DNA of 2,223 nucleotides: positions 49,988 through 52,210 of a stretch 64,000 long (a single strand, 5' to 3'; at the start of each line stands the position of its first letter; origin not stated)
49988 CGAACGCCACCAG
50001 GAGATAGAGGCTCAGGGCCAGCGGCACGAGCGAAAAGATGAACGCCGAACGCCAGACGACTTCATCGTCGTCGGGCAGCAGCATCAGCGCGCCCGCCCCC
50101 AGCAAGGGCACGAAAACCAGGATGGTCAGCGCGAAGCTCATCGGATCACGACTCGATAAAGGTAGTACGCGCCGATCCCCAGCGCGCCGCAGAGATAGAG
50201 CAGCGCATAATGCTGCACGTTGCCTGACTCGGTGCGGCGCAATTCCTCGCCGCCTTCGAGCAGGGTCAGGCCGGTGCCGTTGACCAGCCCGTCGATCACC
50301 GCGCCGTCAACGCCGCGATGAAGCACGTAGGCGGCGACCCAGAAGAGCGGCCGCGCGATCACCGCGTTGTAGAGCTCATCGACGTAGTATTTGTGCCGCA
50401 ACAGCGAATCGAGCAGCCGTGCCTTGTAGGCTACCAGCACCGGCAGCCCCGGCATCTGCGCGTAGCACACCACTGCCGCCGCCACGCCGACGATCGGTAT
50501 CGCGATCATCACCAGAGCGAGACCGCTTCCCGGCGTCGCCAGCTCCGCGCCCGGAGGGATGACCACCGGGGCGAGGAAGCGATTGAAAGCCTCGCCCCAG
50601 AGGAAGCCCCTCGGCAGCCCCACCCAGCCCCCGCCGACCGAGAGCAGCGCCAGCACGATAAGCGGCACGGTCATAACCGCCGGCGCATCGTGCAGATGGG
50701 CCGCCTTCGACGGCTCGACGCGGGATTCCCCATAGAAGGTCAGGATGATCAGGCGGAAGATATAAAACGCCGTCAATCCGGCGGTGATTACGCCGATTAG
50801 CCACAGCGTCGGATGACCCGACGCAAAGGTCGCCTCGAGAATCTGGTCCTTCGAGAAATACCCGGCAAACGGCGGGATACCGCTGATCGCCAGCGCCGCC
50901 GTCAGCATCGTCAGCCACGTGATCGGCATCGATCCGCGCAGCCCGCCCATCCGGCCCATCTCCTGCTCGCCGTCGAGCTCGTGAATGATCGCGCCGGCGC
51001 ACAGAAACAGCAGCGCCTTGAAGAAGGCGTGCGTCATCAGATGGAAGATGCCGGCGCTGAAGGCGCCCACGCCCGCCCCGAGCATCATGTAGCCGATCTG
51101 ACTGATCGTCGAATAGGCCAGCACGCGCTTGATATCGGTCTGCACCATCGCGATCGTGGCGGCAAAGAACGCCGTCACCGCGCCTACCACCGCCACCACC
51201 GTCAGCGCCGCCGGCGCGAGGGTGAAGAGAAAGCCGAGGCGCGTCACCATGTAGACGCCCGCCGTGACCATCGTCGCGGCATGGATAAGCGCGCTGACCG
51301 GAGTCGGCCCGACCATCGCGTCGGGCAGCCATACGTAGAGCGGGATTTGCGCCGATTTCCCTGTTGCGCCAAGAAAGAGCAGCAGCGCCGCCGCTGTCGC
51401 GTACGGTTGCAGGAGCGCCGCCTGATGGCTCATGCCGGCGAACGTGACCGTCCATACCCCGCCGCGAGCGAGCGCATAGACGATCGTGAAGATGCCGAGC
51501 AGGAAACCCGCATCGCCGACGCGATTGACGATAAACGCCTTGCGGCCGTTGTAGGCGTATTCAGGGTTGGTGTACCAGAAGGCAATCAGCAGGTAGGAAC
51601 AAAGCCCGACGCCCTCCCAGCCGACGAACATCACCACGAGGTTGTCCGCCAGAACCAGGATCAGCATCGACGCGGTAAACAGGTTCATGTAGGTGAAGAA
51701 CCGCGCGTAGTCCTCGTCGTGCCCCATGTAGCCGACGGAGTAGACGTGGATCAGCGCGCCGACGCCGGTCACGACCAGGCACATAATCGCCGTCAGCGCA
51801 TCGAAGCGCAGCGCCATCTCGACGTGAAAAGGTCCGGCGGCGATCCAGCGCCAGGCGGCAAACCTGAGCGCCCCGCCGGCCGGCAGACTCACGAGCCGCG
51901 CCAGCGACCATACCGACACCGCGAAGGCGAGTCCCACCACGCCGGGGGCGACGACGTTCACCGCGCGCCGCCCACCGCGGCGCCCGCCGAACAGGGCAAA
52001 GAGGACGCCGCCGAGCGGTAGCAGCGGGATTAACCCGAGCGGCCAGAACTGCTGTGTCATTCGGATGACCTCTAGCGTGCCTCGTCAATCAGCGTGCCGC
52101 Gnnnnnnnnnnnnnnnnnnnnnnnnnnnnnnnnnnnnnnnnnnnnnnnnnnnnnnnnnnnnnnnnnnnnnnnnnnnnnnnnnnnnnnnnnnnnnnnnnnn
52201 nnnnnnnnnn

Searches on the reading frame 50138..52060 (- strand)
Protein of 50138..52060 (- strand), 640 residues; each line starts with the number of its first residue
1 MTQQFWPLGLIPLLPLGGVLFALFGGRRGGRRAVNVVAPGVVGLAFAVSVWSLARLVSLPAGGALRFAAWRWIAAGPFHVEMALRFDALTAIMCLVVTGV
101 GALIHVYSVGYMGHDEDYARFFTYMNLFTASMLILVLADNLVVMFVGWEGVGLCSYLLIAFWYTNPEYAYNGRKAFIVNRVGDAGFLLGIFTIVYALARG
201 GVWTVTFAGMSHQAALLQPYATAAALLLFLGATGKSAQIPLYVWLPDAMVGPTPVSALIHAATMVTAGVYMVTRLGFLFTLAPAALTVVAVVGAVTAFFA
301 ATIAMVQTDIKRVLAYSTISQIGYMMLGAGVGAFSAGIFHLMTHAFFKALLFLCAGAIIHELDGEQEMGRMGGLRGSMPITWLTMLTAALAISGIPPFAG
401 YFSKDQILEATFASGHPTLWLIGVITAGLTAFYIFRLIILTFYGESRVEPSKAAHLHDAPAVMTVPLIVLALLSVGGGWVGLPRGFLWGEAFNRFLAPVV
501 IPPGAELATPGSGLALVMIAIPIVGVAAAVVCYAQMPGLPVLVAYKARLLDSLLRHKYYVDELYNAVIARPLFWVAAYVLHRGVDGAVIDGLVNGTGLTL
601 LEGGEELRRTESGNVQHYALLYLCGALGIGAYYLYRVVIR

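Call 21: find_encoding_contigs(protein=window:50138-52060:-, flank=10000, max_places=10)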
Protein window:50138-52060:- (640 aa): 11 contigs read that carry it; 5 places shown.
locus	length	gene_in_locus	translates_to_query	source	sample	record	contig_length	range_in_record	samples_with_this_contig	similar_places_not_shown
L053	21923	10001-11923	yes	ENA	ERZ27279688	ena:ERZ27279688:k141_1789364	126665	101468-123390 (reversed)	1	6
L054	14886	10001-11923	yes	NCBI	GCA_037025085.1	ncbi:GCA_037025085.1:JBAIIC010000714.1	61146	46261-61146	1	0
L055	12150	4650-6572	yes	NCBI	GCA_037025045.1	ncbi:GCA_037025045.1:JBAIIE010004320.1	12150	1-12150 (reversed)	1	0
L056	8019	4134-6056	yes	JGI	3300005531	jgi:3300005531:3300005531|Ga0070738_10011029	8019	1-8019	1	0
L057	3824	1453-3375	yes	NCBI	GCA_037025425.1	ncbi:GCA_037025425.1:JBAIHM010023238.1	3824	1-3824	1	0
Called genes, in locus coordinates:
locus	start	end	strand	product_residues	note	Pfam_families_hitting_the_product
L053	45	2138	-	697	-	-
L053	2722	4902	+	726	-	PF23139:OB_YrrC, PF14520:HHH_5 (weak), PF14490:HHH_RecD2, PF13086:AAA_11 (weak), PF13245:AAA_19, PF13604:AAA_30, PF18335:SH3_13, PF13538:UvrD_C_2, +2 more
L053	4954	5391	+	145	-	PF00293:NUDIX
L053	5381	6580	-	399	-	PF00155:Aminotran_1_2, PF01041:DegT_DnrJ_EryC1 (weak)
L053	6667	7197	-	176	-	PF01467:CTP_transf_like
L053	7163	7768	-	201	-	PF03602:Cons_hypoth95, PF05175:MTS (weak), PF13847:Methyltransf_31 (weak), PF13578:Methyltransf_24 (weak), PF13649:Methyltransf_25 (weak)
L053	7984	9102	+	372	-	PF00146:NADHdh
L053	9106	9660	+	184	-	PF00499:Oxidored_q3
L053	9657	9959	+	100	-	PF00420:Oxidored_q2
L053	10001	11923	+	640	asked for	PF00662:Proton_antipo_N, PF00361:Proton_antipo_M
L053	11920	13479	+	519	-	PF00361:Proton_antipo_M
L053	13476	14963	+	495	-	PF00361:Proton_antipo_M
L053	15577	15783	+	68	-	-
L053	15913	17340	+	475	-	PF00324:AA_permease, PF13520:AA_permease_2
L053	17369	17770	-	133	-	PF07858:LEH (weak), PF07366:SnoaL (weak), PF12680:SnoaL_2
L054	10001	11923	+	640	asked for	PF00662:Proton_antipo_N, PF00361:Proton_antipo_M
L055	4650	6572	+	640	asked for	PF00662:Proton_antipo_N, PF00361:Proton_antipo_M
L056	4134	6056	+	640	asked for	PF00662:Proton_antipo_N, PF00361:Proton_antipo_M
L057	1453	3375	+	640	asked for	PF00662:Proton_antipo_N, PF00361:Proton_antipo_M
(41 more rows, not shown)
